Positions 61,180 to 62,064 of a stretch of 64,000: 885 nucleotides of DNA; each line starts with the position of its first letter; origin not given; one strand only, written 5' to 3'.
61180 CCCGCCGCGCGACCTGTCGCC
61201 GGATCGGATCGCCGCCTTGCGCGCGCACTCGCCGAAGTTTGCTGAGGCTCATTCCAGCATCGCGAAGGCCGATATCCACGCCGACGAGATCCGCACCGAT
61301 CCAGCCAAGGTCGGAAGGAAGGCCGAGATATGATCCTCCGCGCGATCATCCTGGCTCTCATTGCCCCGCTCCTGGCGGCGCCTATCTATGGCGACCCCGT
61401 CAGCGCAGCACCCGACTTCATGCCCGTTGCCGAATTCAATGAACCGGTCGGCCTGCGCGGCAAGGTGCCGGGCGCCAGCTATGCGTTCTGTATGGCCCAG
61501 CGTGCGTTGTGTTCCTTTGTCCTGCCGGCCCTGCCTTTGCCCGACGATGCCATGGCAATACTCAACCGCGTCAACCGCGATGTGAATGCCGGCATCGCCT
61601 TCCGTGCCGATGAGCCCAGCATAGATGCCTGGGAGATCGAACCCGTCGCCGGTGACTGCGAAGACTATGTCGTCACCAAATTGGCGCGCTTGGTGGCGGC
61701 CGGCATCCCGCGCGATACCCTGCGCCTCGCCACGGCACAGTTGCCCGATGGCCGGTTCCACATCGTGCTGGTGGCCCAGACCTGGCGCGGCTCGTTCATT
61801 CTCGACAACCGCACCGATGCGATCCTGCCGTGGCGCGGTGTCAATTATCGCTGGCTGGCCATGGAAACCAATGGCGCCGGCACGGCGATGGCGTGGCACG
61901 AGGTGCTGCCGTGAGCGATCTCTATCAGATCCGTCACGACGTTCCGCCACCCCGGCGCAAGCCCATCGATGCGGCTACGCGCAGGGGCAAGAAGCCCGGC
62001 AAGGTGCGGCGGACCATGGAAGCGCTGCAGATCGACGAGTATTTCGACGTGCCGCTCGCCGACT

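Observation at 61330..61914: The prophage early operon encodes a secreted LapG-family (BTLCP) cysteine protease, and the host genome 45 kb away encodes a LapA-like adhesin with the matching cleavage motif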

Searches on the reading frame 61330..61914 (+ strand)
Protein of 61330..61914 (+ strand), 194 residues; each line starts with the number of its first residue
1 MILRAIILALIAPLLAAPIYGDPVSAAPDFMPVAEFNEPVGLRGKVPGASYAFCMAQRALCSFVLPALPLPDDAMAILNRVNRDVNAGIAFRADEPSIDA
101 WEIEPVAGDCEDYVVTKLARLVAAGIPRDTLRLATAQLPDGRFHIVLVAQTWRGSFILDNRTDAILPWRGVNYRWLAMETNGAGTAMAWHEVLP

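Call 4: search_protein_families(library=pfam, proteins=[window:61330-61914:+], max_evalue=1)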
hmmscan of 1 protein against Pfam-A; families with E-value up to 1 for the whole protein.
window:61330-61914:+ (194 aa): 2 families
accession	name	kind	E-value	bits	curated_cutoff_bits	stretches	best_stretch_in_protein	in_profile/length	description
PF06035.17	Peptidase_C93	-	1.7e-30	106.4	27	1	45-182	6-149/162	Bacterial transglutaminase-like cysteine proteinase BTLCP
PF04772.17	Flu_B_M2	-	0.35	11.6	25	1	59-94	9-44/109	Influenza B matrix protein 2 (BM2)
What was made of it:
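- On BTLCP / Peptidase_C93 (Pfam PF06035): 106.4 bits against a cutoff of 27, E=1.7e-30, residues 45-182 (call 4)
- Checked: It matches Pfam Peptidase_C93/BTLCP at E=1.7e-30, 106 bits against a cutoff of 27 (call 4).
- Identity: Pfam BTLCP E=1.7e-30 (call 4).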

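Call 5: search_protein_families(library=ncbifam, proteins=[window:61330-61914:+], max_evalue=1)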
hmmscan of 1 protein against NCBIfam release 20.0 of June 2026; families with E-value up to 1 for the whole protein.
window:61330-61914:+ (194 aa): 1 family
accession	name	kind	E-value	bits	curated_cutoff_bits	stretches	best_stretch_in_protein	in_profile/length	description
NF045674.1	CystProtLapG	equivalog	4.6e-06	26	320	1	78-167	67-167/221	cysteine protease LapG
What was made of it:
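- On LapG (NCBIfam NF045674 equivalog; gamma/beta-proteobacterial type): 26 bits against a cutoff of 320, with only residues 78-167 aligned (call 5)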

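Call 15: search_protein_families(library=phrogs, proteins=[window:61330-61914:+], max_evalue=0.001)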
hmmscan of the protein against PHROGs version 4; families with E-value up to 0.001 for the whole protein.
window:61330-61914:+ (194 aa): 1 family
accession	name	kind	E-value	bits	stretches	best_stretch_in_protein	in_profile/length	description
phrog_12671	-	other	0.00054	20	1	99-151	125-177/248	peptidase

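Call 16: find_homologous_proteins(query=window:61330-61914:+)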
Query window:61330-61914:+ (194 aa): 2 proteins with E <= 0.001 among 517 candidates.
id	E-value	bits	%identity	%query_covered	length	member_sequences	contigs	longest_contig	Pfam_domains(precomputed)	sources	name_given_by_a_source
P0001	6.1e-124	429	99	100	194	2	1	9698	PF06035.18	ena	-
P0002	1.8e-14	72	42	53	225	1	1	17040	PF06035.18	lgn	-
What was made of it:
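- Tried and rejected: The word-indexed homology search with the BTLCP found only 2 relatives (call 16).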

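Call 17: search_solved_structures(query=window:61330-61914:+, max_evalue=1, show_alignments=2)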
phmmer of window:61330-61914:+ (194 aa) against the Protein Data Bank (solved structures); distinct sequences matched with E-value up to 1: 4.
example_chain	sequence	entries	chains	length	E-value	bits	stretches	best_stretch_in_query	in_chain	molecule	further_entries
4fgo_A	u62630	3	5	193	3.5e-05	26.7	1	106-149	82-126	Periplasmic protein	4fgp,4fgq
4u65_E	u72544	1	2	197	0.00087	22.1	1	105-167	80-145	Putative cystine protease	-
4fmt_A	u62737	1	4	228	0.051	16.4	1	91-150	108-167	ChpT protein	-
4fpp_A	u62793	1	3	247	0.053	16.3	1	91-150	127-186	phosphotransferase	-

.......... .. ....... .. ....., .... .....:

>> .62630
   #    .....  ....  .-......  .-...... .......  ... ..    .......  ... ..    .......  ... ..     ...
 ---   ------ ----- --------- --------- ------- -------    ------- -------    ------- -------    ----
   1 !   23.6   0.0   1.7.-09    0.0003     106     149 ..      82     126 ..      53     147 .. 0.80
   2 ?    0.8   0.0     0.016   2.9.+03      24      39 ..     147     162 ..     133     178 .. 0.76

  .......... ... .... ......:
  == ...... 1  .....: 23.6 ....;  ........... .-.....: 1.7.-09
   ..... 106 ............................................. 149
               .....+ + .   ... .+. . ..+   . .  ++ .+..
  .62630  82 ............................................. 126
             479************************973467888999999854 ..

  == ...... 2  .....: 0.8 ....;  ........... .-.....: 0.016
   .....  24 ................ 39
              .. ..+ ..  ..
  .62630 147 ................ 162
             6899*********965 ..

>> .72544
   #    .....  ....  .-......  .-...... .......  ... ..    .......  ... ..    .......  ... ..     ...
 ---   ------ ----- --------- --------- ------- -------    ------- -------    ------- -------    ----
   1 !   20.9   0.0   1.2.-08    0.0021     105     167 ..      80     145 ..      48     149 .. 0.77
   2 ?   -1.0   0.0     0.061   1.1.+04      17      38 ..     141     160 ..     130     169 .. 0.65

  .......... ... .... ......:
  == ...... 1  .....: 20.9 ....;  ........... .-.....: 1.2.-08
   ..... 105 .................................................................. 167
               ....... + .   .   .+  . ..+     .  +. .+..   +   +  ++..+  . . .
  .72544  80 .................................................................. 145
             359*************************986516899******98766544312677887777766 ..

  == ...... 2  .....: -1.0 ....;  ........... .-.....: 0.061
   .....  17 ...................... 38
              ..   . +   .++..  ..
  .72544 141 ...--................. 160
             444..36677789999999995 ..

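Call 19: find_encoding_contigs(protein=P0001, flank=10000)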
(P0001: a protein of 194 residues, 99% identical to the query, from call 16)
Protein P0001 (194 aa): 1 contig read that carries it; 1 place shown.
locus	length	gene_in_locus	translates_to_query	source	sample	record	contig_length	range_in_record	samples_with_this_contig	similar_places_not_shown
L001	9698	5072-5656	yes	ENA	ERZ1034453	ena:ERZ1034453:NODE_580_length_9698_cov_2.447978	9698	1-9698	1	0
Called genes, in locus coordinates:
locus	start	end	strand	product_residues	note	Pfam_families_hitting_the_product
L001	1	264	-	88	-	?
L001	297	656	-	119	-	-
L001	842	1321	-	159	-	-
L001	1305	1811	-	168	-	-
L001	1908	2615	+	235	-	PF01381:HTH_3 (weak), PF00717:Peptidase_S24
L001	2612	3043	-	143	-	PF13248:Zn_ribbon_3 (weak)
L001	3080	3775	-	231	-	PF11319:VasI (weak)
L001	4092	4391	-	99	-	-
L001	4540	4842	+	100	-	-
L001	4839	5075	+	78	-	-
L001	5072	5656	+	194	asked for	PF06035:Peptidase_C93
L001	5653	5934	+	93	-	-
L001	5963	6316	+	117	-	-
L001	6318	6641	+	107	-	PF10073:GapR_DNA-bd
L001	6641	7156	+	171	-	-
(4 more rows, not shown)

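Call 20: find_encoding_contigs(protein=P0002, flank=10000)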
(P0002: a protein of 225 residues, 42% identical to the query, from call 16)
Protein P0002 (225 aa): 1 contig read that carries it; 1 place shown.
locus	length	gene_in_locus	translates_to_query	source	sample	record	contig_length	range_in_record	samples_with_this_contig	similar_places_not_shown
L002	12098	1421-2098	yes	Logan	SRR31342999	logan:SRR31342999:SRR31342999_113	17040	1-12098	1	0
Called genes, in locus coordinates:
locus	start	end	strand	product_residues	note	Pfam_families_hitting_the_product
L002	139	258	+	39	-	-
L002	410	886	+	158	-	PF01464:SLT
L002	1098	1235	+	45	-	-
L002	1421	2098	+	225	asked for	PF06035:Peptidase_C93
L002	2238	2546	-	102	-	PF00293:NUDIX (weak)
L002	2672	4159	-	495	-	PF00248:Aldo_ket_red, PF01042:Ribonuc_L-PSP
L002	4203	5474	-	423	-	PF13433:Peripla_BP_5, PF13458:Peripla_BP_6, PF01094:ANF_receptor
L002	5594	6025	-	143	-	-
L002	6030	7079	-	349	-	PF00248:Aldo_ket_red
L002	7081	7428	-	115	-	-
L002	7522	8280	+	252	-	PF00005:ABC_tran, PF13304:AAA_21 (weak), PF12399:BCA_ABC_TP_C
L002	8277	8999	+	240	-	PF00005:ABC_tran, PF13555:AAA_29 (faint), PF13304:AAA_21 (faint)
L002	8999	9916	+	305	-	PF02653:BPD_transp_2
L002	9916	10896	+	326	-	PF02653:BPD_transp_2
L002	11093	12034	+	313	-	PF00768:Peptidase_S11, PF13354:Beta-lactamase2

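Call 21: search_dna_similar(query=window:61330-61914:+, collection=phages, mode=protein, max_evalue=0.001, max_rows=40)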
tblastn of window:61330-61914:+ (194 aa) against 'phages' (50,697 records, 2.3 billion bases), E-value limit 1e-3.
Records with a match: 4; places in all: 4; records where one place covers at least 80% of the query: 0.
Best place of each record, by identity: <60% 4.
By first word of the organism name: Rhizobium 4.
By host as written in the record: Rhizobium leguminosarum biovar viciae 3841 2; Rhizobium phaseoli N771 1; - 1.
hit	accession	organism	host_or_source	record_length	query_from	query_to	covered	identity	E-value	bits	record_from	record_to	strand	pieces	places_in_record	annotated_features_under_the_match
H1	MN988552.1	Rhizobium phage RHph_I4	Rhizobium phaseoli N771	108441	46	165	62%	35.2%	6e-12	69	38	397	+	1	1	transglutaminase-like cysteine peptidase protein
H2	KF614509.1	Rhizobium phage vB_RleS_L338C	Rhizobium leguminosarum biovar viciae ...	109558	53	181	66%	31.5%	2e-12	70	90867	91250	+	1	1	periplasmic protein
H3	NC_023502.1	Rhizobium phage vB_RleS_L338C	Rhizobium leguminosarum biovar viciae ...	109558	53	181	66%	31.5%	2e-12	70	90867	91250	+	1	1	periplasmic protein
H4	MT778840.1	Rhizobium phage P11VFA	-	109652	53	140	45%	34.8%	4e-5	49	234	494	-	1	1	putative transglutaminase-like cysteine peptidase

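Call 24: get_annotated_region(hit=H2, flank=5000)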
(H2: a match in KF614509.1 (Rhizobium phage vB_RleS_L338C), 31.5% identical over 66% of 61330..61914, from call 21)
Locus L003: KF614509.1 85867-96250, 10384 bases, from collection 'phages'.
description: Rhizobium phage vB_RleS_L338C, complete genome.
organism: Rhizobium phage vB_RleS_L338C (NCBI taxid 1414737)
taxonomy: Viruses; Duplodnaviria; Heunggongvirae; Uroviricota; Caudoviricetes
host: Rhizobium leguminosarum biovar viciae 3841; source: -; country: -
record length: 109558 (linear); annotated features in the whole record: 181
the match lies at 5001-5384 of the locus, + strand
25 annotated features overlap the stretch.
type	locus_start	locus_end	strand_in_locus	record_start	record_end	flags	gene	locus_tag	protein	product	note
CDS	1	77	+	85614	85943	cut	-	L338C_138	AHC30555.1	hypothetical protein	-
CDS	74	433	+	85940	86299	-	-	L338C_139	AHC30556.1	hypothetical protein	-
CDS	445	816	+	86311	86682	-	-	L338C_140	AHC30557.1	hypothetical protein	-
CDS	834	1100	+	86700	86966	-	-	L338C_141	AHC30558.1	hypothetical protein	-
CDS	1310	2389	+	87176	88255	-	-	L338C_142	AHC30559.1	PKD domain-containing protein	-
CDS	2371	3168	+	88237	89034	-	-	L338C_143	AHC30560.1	polysaccharidase protein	-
CDS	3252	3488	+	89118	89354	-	-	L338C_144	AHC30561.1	hypothetical protein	-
CDS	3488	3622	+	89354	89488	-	-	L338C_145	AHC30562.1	hypothetical protein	-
CDS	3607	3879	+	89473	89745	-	-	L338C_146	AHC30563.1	hypothetical protein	-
CDS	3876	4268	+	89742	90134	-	-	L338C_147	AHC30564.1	hypothetical protein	-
CDS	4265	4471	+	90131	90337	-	-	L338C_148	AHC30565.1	hypothetical protein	-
CDS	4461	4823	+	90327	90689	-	-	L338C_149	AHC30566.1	hypothetical protein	-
CDS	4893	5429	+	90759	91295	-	-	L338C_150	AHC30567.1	periplasmic protein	-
CDS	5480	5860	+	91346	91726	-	-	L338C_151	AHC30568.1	hypothetical protein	-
CDS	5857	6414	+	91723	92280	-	-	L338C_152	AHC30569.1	hypothetical protein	-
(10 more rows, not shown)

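Call 25: get_annotated_region(hit=H1, flank=5000)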
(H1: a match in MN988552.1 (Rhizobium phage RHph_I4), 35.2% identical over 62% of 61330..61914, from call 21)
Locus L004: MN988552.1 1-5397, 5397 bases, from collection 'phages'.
description: Rhizobium phage RHph_I4, complete genome.
organism: Rhizobium phage RHph_I4 (NCBI taxid 2509735)
taxonomy: Viruses; Duplodnaviria; Heunggongvirae; Uroviricota; Caudoviricetes
host: Rhizobium phaseoli N771; source: agricultural lands; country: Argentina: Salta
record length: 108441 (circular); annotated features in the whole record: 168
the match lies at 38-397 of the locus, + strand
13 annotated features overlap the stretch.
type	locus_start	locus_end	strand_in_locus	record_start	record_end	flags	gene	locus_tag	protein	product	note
CDS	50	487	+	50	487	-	-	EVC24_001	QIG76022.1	transglutaminase-like cysteine peptidase protein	-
CDS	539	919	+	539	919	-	-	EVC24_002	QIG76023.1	hypothetical protein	-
CDS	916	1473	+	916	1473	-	-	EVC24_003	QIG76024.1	putative 5'3'-deoxyribonucleotidase protein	GO_function: GO:0016791 - phosphatase activity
CDS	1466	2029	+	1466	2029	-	-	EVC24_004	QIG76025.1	hypothetical protein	-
CDS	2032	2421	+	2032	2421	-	-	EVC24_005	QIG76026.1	hypothetical protein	-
CDS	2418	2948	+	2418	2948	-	-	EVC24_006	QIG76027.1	hypothetical protein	-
CDS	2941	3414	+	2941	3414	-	-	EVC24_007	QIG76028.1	hypothetical protein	-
CDS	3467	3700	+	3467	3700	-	-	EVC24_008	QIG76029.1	hypothetical protein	-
CDS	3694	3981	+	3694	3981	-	-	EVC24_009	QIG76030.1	hypothetical protein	-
CDS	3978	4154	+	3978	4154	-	-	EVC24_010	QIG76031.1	hypothetical protein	-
CDS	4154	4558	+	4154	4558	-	-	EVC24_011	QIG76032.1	hypothetical protein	-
CDS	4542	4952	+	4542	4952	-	-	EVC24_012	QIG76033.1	hypothetical protein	-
CDS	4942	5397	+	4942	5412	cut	-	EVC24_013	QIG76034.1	hypothetical protein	-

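Call 31: search_protein_representatives(protein=window:61330-61914:+)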
Query: 194 residues. Proteins with E-value up to 0.001 (for the whole library): 4089; up to 1e-10: 1491; up to 1e-30: 4. The best 150 are listed.
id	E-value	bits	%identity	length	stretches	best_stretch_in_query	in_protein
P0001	1.9e-124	429.0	99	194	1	1-194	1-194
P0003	1.8e-41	158.2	49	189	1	17-184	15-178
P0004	3.0e-32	128.1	41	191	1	6-190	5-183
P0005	2.9e-31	124.9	44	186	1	22-194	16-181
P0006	7.9e-29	117.0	45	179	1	42-190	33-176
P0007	2.0e-28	115.6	44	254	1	46-191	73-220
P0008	1.1e-27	113.2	43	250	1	14-180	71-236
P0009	2.7e-27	111.9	38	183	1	41-191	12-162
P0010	3.5e-27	111.6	40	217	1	4-179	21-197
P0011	6.5e-26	107.5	34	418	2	78-178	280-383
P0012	3.4e-25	105.1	33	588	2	73-184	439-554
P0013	4.1e-25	104.8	40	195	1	23-181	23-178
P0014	6.6e-25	104.2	44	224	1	21-186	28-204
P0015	1.6e-24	102.9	37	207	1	41-190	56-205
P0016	3.9e-24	101.6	47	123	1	76-182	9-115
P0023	1.8e-23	99.5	44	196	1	75-180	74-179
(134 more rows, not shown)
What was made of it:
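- Tried and rejected: The exhaustive HMMER search was needed (call 31).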

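Call 33: find_encoding_contigs(protein=P0003, flank=10000, max_places=4)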
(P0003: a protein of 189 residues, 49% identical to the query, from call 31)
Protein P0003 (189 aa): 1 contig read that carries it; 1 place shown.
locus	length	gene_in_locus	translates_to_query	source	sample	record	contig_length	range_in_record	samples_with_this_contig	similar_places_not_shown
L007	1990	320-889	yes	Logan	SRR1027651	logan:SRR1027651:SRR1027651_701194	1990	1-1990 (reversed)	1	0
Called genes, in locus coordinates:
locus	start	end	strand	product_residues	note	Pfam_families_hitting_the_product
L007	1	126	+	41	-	?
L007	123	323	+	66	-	-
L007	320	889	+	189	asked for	PF06035:Peptidase_C93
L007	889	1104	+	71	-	-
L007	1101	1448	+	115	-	-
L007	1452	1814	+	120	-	-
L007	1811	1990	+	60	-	?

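Call 35: find_related_loci(query=A1, collection=viral_contigs, flank=6000)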
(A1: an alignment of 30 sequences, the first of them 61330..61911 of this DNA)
Query A1 (194 aa) in viral_contigs; peptide patterns used: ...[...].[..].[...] (x = any residue, [..] = any of these).
600 stretches matched a pattern (row limit reached: there are more); 182 encode a relative of the query (tblastn E <= 1e-3); the best 80 are kept; 80 distinct loci.
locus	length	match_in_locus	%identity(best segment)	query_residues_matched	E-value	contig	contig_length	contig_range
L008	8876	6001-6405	41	45-180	3e-26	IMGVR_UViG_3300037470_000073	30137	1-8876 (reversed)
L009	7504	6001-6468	35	39-194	4e-22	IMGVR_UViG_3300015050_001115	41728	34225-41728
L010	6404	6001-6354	40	47-167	6e-21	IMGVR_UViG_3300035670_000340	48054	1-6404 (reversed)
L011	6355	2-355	37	64-183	2e-20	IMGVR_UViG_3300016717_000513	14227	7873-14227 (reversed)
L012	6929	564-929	34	73-190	5e-19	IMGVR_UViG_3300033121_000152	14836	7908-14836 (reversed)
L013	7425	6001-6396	34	65-194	9e-19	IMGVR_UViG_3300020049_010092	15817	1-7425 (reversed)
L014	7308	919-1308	34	67-192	1e-18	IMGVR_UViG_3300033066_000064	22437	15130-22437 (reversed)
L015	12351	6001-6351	36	68-182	1e-18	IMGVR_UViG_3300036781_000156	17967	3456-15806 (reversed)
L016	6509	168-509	34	73-183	3e-18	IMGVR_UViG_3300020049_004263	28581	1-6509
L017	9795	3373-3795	32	43-192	8e-18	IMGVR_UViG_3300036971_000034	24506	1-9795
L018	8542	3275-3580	34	77-175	1e-17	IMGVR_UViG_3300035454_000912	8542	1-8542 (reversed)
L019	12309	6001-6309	38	76-175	2e-17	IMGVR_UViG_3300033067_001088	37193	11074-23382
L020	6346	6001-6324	37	79-183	2e-17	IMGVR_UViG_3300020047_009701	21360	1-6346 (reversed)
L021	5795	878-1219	35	73-183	2e-17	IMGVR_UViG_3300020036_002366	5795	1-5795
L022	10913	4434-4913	33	2-163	2e-17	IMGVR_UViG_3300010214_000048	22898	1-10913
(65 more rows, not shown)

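Call 36: find_related_loci(query=A1, collection=genome_contigs, flank=8000)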
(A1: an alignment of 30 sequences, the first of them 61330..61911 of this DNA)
Query A1 (194 aa) in genome_contigs; peptide patterns used: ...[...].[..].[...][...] (x = any residue, [..] = any of these).
600 stretches matched a pattern (row limit reached: there are more); 442 encode a relative of the query (tblastn E <= 1e-3); the best 80 are kept; 80 distinct loci.
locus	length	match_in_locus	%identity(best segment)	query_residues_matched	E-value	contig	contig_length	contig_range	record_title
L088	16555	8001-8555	35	2-192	2e-27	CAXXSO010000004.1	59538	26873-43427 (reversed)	MAG: uncultured Cohaesibacter sp. isolate 024a460e-e00e-4b9b-a653-832c004b0c67 genome assembly, contig: contig_4, whole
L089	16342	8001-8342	39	68-181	4e-27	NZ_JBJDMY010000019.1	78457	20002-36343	Agrobacterium sp. NPDC089420 NPDC089420_164_F5.ctg-0019, whole genome shotgun sequence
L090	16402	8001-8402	40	53-182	6e-27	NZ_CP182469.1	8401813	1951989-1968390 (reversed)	Bradyrhizobium sp. DASA03120 chromosome, complete genome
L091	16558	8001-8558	31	7-194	9e-26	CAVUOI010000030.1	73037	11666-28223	MAG: uncultured Alphaproteobacteria bacterium isolate MFD01916.bin.2.96 genome assembly, contig: contig_32734, whole gen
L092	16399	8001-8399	40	53-181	1e-25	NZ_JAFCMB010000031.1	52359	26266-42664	Bradyrhizobium sp. AUGA SZCCT0176 NODE_31, whole genome shotgun sequence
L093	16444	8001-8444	38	40-180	3e-25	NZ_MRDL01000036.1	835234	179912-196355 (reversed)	Rhizobium leguminosarum bv. viciae USDA 2370 scaffold36, whole genome shotgun sequence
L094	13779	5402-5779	40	68-192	5e-25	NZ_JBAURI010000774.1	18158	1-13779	MAG: Bradyrhizobium sp. isolate MFD01703_ilm_asm_bin15 k127_19957, whole genome shotgun sequence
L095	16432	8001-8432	37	53-192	7e-25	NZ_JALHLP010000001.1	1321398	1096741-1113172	MAG: Bradyrhizobium sp. isolate Bin_23_1 c_000000000007, whole genome shotgun sequence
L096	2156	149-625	38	16-184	2e-24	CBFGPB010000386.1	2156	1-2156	MAG TPA_asm: uncultured Devosia sp. isolate SRR14536362_metabat2_17 genome assembly, contig: ERZ27321111.33538, whole ge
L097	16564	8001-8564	29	2-180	7e-24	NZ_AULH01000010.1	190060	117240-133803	Pleomorphomonas koreensis DSM 23070 H512DRAFT_scaffold00008.8_C, whole genome shotgun sequence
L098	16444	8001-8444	36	40-180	1e-23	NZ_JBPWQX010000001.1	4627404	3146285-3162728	Rhizobium sp. F40D2 tig00000001, whole genome shotgun sequence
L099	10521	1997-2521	34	6-180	1e-23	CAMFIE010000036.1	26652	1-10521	MAG: uncultured Rhizobium sp. isolate SRR9109406_bin.7_metaWRAP_v1.3_MAG genome assembly, contig: ERZ12289977.852, whole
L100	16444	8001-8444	37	40-180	3e-23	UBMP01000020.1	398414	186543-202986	Rhizobiales bacterium isolate AFS011520 genome assembly, contig: contig_20, whole genome shotgun sequence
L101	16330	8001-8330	43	72-180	2e-23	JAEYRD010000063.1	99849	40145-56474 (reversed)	MAG: Proteobacteria bacterium isolate OH_CBB_46 k127_881936, whole genome shotgun sequence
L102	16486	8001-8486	35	39-180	3e-23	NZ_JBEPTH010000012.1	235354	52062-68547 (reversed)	Bradyrhizobium sp. LB11.1 Ga0500288_12, whole genome shotgun sequence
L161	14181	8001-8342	36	78-185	4e-13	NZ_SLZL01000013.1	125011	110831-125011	Caulobacter sp. BK020 Ga0307655_113, whole genome shotgun sequence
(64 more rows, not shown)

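Call 42: search_solved_structures(query=A1, max_evalue=0.01, show_alignments=3)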
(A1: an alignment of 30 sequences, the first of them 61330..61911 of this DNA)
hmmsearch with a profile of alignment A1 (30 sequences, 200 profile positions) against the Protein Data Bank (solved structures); distinct sequences matched with E-value up to 0.01: 2.
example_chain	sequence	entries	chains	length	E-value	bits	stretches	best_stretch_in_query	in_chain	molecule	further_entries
4u65_E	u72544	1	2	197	4.6e-14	55.5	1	72-170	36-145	Putative cystine protease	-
4fgo_A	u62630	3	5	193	2.5e-10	43.4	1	80-170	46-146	Periplasmic protein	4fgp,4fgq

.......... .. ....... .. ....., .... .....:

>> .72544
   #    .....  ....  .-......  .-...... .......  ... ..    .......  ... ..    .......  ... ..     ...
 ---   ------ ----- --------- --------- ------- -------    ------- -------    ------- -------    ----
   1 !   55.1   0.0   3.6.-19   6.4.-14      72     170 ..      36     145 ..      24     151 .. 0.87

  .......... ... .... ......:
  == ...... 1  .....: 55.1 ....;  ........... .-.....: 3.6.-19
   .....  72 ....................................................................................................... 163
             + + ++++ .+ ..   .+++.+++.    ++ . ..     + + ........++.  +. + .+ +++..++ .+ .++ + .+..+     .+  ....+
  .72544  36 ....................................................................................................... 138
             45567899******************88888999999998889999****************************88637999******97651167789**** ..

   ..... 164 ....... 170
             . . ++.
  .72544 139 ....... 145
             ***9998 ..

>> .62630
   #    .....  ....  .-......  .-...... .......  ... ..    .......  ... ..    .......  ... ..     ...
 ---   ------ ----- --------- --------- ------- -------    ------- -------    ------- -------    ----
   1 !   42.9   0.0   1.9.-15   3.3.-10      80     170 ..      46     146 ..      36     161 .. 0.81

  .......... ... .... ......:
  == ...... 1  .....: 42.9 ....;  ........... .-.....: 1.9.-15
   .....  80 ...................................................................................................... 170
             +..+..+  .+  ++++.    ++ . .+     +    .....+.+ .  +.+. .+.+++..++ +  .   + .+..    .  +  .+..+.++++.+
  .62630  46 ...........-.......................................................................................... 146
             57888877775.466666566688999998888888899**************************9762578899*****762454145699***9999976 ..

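Call 44: find_encoding_contigs(protein=P0004, flank=8000, max_places=2)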
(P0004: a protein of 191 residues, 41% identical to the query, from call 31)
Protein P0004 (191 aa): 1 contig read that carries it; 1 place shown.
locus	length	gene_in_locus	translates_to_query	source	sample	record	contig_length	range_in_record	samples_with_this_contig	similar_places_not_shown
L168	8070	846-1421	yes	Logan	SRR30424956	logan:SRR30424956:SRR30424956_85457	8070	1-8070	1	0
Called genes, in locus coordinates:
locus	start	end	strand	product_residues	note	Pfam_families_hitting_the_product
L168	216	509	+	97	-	-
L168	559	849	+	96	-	-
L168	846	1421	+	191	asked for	PF06035:Peptidase_C93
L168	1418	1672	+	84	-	-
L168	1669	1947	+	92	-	-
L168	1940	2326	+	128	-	PF27127:YfdP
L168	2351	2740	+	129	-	PF25682:Phage_VG64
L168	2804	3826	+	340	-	PF10065:DUF2303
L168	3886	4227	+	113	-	-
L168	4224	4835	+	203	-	-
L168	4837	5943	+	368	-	PF07505:DUF5131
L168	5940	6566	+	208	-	-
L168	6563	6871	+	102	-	-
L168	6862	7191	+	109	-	-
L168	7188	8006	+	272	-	-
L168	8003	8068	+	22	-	?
